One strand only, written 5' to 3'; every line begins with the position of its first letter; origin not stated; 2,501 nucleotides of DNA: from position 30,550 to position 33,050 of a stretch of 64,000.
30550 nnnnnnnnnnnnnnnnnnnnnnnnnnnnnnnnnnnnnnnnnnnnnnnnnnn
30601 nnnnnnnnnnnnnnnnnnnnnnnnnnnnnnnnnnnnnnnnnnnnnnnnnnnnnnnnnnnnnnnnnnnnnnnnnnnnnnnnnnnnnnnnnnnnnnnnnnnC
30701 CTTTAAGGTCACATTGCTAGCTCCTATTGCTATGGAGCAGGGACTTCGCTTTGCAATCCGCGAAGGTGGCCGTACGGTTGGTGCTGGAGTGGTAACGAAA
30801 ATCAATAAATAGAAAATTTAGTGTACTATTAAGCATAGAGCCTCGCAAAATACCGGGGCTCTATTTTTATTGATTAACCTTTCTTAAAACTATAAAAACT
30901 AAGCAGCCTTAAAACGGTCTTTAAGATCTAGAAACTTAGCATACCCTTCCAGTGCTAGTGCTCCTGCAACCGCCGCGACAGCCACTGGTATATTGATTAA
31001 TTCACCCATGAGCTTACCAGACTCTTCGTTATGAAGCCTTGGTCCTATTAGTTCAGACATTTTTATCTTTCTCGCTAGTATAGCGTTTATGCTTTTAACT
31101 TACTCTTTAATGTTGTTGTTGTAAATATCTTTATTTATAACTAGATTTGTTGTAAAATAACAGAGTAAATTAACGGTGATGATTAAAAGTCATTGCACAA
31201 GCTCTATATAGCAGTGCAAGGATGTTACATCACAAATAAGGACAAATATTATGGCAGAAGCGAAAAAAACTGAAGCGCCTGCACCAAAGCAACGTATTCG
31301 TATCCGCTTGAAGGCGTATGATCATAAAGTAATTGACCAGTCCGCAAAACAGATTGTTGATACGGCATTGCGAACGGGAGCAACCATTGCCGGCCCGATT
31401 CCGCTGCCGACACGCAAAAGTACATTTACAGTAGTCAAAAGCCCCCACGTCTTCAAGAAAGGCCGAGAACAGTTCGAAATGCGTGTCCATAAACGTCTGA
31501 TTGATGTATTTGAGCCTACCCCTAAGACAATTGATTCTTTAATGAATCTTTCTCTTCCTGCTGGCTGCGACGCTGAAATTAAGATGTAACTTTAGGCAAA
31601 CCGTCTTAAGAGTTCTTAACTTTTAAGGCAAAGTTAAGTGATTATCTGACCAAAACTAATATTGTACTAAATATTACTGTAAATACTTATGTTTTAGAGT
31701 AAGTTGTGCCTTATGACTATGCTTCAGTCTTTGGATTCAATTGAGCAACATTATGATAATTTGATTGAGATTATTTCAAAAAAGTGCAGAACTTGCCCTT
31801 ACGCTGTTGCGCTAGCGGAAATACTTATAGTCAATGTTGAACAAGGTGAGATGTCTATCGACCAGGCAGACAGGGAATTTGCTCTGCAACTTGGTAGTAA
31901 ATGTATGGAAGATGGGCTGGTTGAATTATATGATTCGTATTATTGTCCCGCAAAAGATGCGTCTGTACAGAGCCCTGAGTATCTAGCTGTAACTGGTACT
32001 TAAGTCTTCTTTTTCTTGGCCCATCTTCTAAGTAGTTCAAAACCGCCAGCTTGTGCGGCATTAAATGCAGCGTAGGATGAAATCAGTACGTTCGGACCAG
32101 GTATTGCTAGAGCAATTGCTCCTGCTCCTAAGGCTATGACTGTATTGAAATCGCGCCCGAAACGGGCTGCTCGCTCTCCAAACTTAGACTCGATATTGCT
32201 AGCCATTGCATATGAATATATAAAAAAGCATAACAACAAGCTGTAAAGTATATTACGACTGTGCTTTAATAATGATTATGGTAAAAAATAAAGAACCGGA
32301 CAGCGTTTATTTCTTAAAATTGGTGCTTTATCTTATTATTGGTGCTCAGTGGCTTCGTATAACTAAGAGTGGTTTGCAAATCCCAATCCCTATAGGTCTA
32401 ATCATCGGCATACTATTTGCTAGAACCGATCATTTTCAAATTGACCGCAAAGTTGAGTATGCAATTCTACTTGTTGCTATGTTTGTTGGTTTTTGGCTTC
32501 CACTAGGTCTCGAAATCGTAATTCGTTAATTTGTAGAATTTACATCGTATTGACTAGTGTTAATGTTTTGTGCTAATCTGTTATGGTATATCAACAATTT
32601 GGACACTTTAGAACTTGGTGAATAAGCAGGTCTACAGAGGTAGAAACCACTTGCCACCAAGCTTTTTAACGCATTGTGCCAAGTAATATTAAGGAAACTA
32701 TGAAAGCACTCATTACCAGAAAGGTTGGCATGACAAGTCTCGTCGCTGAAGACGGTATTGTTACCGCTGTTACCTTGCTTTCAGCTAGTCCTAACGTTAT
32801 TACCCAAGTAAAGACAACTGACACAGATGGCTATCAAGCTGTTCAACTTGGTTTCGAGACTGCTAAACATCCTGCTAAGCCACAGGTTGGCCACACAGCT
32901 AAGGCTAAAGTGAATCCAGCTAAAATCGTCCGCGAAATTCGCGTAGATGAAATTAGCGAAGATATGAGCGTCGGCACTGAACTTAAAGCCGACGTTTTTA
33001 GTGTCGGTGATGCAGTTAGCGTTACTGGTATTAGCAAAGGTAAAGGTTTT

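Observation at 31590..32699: rpsJ is separated from rplC by a ~1.1-kb insertion carrying three small unknown ORFs, one antisense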

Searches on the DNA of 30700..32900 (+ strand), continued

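Call 66: search_with_rna_model(model_id=R2, sources=[window, L001, L002, L003, L004, L005, L006, L007, L008, L009, L010, L011, L012, L013, L014, L015, L016, L017, L018, L019, L020, L021, L022, L023, L024, L025, L026, L027, L028, L029, L030, L031, L032, L033, L034, L035, L036, L037, L038, L039, L040, L041, L042, L043, L044, L045, L046, L047, L048, L049, L050, L051, L052, L053, L054, L055, L056, L057, L058, L059, L060, L061, L062, L063, L064, L065, L066, L067, L068, L069, L070, L071, L072, L073, L074, L075, L076, L077, L078, L079, L080, L081, L085, L087, L088], max_evalue=0.1)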
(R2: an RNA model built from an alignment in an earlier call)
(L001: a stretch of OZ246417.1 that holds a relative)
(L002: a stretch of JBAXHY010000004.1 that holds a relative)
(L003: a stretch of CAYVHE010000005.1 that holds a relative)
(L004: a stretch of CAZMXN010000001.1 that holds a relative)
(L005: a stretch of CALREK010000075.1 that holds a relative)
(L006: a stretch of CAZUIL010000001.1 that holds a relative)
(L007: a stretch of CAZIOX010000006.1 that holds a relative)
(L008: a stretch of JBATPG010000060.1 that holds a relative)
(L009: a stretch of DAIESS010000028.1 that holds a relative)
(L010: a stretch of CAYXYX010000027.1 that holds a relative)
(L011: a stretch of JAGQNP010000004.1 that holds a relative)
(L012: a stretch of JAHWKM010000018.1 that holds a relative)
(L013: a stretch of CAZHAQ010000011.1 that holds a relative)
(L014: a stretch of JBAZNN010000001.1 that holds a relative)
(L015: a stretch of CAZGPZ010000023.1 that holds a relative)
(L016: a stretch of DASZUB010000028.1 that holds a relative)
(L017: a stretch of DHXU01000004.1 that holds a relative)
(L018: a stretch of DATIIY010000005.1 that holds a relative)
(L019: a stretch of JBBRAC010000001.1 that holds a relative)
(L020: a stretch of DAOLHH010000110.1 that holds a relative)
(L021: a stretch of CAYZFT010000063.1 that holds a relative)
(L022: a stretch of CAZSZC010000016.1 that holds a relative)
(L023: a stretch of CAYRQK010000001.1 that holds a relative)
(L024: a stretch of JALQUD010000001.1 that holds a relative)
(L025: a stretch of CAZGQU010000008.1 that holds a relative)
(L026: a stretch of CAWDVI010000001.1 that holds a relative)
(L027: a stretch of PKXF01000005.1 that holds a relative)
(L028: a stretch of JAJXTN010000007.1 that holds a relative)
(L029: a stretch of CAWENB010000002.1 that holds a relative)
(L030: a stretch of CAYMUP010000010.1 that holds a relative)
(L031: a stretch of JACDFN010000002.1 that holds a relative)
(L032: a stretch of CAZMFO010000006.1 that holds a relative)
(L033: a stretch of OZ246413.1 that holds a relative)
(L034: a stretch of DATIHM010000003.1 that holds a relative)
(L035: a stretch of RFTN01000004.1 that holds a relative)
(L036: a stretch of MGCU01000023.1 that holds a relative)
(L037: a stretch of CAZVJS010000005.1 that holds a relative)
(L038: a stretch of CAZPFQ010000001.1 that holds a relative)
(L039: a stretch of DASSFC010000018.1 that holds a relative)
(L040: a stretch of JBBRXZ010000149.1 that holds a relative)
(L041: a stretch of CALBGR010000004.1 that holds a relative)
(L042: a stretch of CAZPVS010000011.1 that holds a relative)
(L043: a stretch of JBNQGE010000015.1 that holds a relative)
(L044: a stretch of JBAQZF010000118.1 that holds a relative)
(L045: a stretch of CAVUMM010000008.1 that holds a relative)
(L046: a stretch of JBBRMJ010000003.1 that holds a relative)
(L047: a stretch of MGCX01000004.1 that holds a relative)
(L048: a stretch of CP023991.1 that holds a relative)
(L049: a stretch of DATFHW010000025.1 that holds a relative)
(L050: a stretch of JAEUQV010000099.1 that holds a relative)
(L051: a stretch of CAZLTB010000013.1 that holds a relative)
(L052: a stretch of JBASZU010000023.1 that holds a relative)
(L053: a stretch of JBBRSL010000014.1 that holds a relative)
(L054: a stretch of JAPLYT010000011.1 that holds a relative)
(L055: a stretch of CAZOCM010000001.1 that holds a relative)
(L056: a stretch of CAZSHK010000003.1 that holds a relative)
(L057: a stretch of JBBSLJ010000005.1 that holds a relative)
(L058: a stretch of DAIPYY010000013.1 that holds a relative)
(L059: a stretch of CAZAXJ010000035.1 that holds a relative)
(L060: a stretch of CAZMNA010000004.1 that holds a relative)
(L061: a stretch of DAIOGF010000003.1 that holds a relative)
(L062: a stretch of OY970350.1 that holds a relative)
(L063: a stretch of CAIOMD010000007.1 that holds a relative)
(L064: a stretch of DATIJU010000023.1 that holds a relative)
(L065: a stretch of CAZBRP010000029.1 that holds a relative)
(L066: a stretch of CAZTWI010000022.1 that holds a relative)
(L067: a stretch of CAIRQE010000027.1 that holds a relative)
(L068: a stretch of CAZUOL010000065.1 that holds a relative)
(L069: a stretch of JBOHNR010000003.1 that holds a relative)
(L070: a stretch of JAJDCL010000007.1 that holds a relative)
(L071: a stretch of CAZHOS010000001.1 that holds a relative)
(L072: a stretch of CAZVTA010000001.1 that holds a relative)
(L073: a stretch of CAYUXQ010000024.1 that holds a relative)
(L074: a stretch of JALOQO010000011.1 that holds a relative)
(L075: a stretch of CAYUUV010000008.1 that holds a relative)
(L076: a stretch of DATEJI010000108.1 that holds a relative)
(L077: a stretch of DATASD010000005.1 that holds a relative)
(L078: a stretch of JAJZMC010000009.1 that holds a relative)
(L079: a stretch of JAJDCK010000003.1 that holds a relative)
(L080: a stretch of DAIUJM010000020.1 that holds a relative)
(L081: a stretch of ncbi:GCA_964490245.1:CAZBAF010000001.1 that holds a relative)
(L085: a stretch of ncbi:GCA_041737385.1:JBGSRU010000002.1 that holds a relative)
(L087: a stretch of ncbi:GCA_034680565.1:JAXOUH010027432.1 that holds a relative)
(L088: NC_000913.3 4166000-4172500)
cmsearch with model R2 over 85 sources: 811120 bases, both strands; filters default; matches with E-value up to 0.1: 66.
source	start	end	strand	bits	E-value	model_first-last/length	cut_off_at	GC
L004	4840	4905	+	73.6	1e-16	1-65/65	no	0.38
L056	4706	4771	+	71.6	3.7e-16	1-65/65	no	0.36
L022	2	67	+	70.9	5.8e-16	1-65/65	no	0.38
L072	4888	4954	+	70.6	6.9e-16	1-65/65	no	0.39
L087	3511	3576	+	70.5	7.6e-16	1-65/65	no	0.39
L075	812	877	+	69.4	1.5e-15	1-65/65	no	0.38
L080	4886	4951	+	69.2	1.8e-15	1-65/65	no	0.39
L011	4916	4981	+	67.7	4.5e-15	1-65/65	no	0.38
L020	10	75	+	67.2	6.1e-15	1-65/65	no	0.35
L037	4514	4579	+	67.1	6.5e-15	1-65/65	no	0.33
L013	634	698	+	67.1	6.8e-15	1-65/65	no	0.4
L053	4917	4982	+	67.1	6.8e-15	1-65/65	no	0.47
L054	4921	4985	+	67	6.9e-15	1-65/65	no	0.43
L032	4919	4983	+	65.8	1.5e-14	1-65/65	no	0.31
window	31172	31237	+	65.1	2.3e-14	1-65/65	no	0.36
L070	4875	4941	+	65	2.5e-14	1-65/65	no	0.42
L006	4842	4907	+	64.4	3.8e-14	1-65/65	no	0.48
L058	4058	4122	+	63.8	5.5e-14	1-65/65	no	0.52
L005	4869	4934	+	63.6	6.2e-14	1-65/65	no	0.36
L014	4910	4972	+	61.3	2.6e-13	1-65/65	no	0.46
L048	4908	4970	+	61.3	2.7e-13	1-65/65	no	0.4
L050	4821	4884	+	60.9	3.4e-13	1-65/65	no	0.39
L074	1418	1485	+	60.4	4.7e-13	1-65/65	no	0.35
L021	4154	4217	+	59.8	6.8e-13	1-65/65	no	0.47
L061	4894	4962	+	59.3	9.4e-13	1-65/65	no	0.32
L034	4920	4974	+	58.8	1.3e-12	1-65/65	no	0.42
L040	1496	1550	+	56.7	5e-12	1-65/65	no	0.42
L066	4855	4920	+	56.2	6.9e-12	1-65/65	no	0.33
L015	633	700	+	54.9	1.6e-11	1-65/65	no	0.56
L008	277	342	+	54.8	1.6e-11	1-65/65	no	0.42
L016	4914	4970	+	54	2.7e-11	1-65/65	no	0.49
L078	4910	4969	+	53.9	2.8e-11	1-65/65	no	0.27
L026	4917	4971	+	53.2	4.5e-11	1-65/65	no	0.27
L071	4891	4963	+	53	5.2e-11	1-65/65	no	0.45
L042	4914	4971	+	53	5.3e-11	1-65/65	no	0.41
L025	4924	4978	+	52.2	8.4e-11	1-65/65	no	0.44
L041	3032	3087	+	52.2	8.4e-11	1-65/65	no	0.38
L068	4708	4771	+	50.9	2e-10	1-65/65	no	0.41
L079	4932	4989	+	50.5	2.6e-10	1-65/65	no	0.47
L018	4920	4974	+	49.4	5.2e-10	1-65/65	no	0.42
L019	4837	4971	+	49.2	5.8e-10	1-65/65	no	0.49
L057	4816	4873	+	49.1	6.1e-10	1-65/65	no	0.5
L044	1700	1754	+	48.1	1.1e-09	1-65/65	no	0.29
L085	4658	4723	-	47.9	1.3e-09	1-65/65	no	0.27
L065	1055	1108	+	46.6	2.9e-09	1-65/65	no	0.52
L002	4839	4904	+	46.1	4.1e-09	1-65/65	no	0.39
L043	4931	4985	+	45.3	6.9e-09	1-65/65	no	0.49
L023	4922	4978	+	44.8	9.7e-09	1-65/65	no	0.56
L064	4913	4969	+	44.3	1.3e-08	1-65/65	no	0.61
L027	4914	4968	+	44.2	1.4e-08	1-65/65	no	0.33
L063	4897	4964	+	43.2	2.6e-08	1-65/65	no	0.41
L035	4871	4935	+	43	3e-08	1-65/65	no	0.43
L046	4890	4944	+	41.3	9e-08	1-65/65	no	0.45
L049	4918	4984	+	41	1.1e-07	1-65/65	no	0.54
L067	4896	4964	+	40.4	1.5e-07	1-65/65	no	0.41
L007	4835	4897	+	40.4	1.6e-07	1-65/65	no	0.49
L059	3383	3450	+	39.4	2.9e-07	1-65/65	no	0.46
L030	2634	2691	+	39.4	3e-07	1-65/65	no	0.52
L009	884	937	+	38.7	4.5e-07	1-65/65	no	0.54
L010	1328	1457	+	35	4.8e-06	1-65/65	no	0.53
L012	4762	4811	+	34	9e-06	1-65/65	no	0.46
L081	7162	7218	-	33.8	1e-05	1-65/65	no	0.49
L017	4930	4983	+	33.4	1.3e-05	1-65/65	no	0.46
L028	4848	4970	+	32.7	2.1e-05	1-65/65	no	0.51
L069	4907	4960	+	27.6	0.00052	1-65/65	no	0.44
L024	4935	4988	+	26.3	0.0012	1-65/65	no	0.48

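Call 77: search_with_rna_model(model_id=R1, sources=[L081, L083, L085, L087, L089, L090], max_evalue=0.1)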
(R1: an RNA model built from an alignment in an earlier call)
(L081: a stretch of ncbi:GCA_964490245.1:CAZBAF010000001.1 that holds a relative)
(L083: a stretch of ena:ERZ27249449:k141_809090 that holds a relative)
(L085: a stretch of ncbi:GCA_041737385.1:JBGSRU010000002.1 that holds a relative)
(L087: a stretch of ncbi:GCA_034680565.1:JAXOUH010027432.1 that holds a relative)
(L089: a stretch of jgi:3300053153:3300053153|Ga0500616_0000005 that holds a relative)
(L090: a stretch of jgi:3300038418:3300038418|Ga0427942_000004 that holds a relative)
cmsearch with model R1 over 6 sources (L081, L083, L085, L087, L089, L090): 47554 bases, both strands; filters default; matches with E-value up to 0.1: 4.
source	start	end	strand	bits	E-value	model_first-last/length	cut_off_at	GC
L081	3612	3684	-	65.6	8.2e-15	1-81/81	no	0.45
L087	4642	4714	+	59.8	2.7e-13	1-81/81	no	0.45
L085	3549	3620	-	57.8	8.9e-13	1-81/81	no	0.38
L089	3857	3930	+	46.1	1.1e-09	1-81/81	no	0.41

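Call 88: search_with_rna_model(model_id=R1, sources=[L092, L093, L094, L095, L096, L097, L098, L099, L100, L101, L102, L103, L104, L105, L106, L107, L108, L109, L110, L111, L112, L113, L114, L115, L116, L117, L118, L119, L120, L121, L122, L123, L124, L125, L126, L127, L128, L129, L130, L131, L132, L133, L134, L135, L136, L137, L138, L139, L140, L141, L142, L143, L144, L145, L146, L147, L148, L149, L150, L151, L152, L153, L154, L155, L156, L157, L158, L159, L160, L161, L162, L163, L164, L165, L166, L167, L168, L169, L170, L171], max_evalue=0.01)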
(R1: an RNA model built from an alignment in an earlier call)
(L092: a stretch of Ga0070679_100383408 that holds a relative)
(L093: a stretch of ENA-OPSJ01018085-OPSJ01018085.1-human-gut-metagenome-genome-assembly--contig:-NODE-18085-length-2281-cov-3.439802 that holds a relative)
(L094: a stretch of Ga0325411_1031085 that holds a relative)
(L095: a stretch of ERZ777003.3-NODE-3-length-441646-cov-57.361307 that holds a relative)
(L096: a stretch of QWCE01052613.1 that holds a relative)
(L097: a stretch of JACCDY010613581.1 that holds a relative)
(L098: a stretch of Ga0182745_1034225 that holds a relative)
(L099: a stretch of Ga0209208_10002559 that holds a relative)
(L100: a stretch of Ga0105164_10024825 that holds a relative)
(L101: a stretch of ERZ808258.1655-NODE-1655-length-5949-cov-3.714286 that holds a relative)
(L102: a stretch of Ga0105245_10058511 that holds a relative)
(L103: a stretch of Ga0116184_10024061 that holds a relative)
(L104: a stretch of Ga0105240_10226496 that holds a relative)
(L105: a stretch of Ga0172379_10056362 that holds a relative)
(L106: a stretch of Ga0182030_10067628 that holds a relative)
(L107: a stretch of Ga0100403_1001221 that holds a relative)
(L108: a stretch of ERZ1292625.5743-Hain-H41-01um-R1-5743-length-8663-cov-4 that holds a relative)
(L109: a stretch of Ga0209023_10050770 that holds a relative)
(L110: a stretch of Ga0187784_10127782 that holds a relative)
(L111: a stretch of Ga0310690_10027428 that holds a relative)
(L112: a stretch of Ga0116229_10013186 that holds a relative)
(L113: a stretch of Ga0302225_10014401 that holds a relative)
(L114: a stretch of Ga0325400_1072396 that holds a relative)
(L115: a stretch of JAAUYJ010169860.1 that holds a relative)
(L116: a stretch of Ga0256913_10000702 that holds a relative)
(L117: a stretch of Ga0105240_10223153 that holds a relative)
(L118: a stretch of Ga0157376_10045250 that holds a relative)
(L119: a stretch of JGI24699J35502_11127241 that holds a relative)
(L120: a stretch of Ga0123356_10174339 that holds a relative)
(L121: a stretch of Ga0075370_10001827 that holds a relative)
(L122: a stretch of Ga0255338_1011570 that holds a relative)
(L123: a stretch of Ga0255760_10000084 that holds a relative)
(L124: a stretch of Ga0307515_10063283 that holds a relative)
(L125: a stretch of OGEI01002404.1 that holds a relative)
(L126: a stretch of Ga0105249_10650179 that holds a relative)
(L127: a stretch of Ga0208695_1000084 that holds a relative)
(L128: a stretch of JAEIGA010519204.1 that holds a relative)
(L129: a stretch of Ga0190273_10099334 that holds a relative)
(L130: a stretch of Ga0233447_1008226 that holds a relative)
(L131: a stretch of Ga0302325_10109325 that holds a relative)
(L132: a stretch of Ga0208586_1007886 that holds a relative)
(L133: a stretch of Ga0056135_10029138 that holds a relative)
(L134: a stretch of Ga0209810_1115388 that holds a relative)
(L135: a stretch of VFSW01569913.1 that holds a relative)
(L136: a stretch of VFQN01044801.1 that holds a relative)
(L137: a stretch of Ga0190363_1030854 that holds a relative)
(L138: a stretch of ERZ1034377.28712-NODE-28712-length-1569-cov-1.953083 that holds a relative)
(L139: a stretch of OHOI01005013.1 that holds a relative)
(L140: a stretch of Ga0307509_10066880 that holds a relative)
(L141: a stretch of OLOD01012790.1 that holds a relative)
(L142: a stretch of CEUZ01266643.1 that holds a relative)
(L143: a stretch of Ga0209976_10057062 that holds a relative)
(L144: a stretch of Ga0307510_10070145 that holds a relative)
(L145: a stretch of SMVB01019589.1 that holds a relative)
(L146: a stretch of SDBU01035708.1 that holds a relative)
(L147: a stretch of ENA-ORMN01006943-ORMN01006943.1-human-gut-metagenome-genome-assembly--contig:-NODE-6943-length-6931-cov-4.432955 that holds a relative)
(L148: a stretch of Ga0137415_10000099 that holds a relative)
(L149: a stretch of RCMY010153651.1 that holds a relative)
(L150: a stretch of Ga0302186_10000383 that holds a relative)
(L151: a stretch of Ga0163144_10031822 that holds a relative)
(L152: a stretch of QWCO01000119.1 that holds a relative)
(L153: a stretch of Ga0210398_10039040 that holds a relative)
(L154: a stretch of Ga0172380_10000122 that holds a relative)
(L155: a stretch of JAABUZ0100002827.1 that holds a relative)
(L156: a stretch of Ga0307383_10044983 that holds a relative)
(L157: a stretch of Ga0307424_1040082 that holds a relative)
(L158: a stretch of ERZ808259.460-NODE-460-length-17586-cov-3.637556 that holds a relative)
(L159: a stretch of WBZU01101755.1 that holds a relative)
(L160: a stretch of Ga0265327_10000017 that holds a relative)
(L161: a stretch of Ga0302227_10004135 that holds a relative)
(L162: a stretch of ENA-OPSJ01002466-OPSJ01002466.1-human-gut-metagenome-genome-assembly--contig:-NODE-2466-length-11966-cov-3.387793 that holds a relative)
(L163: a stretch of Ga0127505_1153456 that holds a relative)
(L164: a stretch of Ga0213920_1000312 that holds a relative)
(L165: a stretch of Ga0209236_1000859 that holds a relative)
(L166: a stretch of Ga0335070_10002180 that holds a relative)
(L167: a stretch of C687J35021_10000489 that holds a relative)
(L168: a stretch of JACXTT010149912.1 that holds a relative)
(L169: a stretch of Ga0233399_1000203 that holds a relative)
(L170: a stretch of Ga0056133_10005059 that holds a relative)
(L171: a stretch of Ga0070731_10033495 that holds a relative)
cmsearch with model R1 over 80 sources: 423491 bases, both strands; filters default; matches with E-value up to 0.01: 20.
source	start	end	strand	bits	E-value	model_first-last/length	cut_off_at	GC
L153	1457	1538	+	83.3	1.8e-18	1-81/81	no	0.43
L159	28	109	-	81.7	4.7e-18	1-81/81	no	0.41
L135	169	249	+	79.4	1.9e-17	1-81/81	no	0.44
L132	470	551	+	76.8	8.9e-17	1-81/81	no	0.43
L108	3744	3825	-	76.2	1.3e-16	1-81/81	no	0.43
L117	1275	1355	+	74.5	3.5e-16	1-81/81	no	0.43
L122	3054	3135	+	72.1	1.5e-15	1-81/81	no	0.49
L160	9737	9818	+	69.5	7.2e-15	1-81/81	no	0.5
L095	8568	8650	+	69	9.6e-15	1-81/81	no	0.52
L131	2870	2951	-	68.8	1.1e-14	1-81/81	no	0.46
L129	55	134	+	67.9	1.9e-14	1-81/81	no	0.41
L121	316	398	-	65.6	7.6e-14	1-81/81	no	0.49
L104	1735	1828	-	63.8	2.2e-13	1-81/81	no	0.46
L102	1686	1765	-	63.4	2.9e-13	1-81/81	no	0.51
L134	674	755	-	61.2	1.1e-12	1-81/81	no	0.49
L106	3674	3754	+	53.5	1.1e-10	1-81/81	no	0.51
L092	111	192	-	50.2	7.7e-10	1-81/81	no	0.43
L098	2018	2122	-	49.2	1.5e-09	1-81/81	no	0.53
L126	1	63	+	49.1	1.5e-09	18-81/81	5'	0.43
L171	249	329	-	46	9.8e-09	1-81/81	no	0.44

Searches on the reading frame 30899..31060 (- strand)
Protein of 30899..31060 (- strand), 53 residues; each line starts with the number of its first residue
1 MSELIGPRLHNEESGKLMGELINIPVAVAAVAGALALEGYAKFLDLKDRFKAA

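Call 4: search_protein_families(library=pfam, proteins=[window:30899-31060:-], max_evalue=1)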
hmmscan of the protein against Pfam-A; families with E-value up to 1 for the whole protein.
window:30899-31060:- (53 aa): 0 families

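Call 74: list_cluster_members(proteins=[window:30899-31060:-, window:31251-31589:+, window:29631-30812:+, window:32700-33314:+, window:32000-32206:-])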
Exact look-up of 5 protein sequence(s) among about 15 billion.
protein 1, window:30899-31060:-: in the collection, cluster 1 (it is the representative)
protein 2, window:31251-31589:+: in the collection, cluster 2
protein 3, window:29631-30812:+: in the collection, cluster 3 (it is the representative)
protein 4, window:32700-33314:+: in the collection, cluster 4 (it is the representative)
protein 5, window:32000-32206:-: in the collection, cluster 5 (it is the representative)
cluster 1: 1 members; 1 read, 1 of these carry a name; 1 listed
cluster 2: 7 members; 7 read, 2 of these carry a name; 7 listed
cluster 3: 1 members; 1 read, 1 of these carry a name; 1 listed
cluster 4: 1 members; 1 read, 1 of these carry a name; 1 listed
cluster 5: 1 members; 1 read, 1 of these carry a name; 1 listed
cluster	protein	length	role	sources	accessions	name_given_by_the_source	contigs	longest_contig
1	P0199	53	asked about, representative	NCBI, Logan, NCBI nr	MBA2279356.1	hypothetical protein H0V99_02875 [Candidatus Saccharibacteria bacterium] | hypothetical protein [Candidatus Saccharibacteria bacterium]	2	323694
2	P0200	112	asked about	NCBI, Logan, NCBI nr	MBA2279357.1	30S ribosomal protein S10 [Candidatus Saccharibacteria bacterium]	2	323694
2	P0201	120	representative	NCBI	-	-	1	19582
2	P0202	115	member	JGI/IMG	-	small subunit ribosomal protein S10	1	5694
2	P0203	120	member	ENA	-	-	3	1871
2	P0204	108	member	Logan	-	-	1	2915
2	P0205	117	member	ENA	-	-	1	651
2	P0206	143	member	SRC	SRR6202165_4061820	-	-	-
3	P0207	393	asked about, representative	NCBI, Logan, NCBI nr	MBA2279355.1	elongation factor Tu [Candidatus Saccharibacteria bacterium]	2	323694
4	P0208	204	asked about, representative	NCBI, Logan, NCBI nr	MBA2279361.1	50S ribosomal protein L3 [Candidatus Saccharibacteria bacterium]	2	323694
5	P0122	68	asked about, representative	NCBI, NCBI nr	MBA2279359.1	hypothetical protein H0V99_02890 [Candidatus Saccharibacteria bacterium] | hypothetical protein [Candidatus Saccharibacteria bacterium]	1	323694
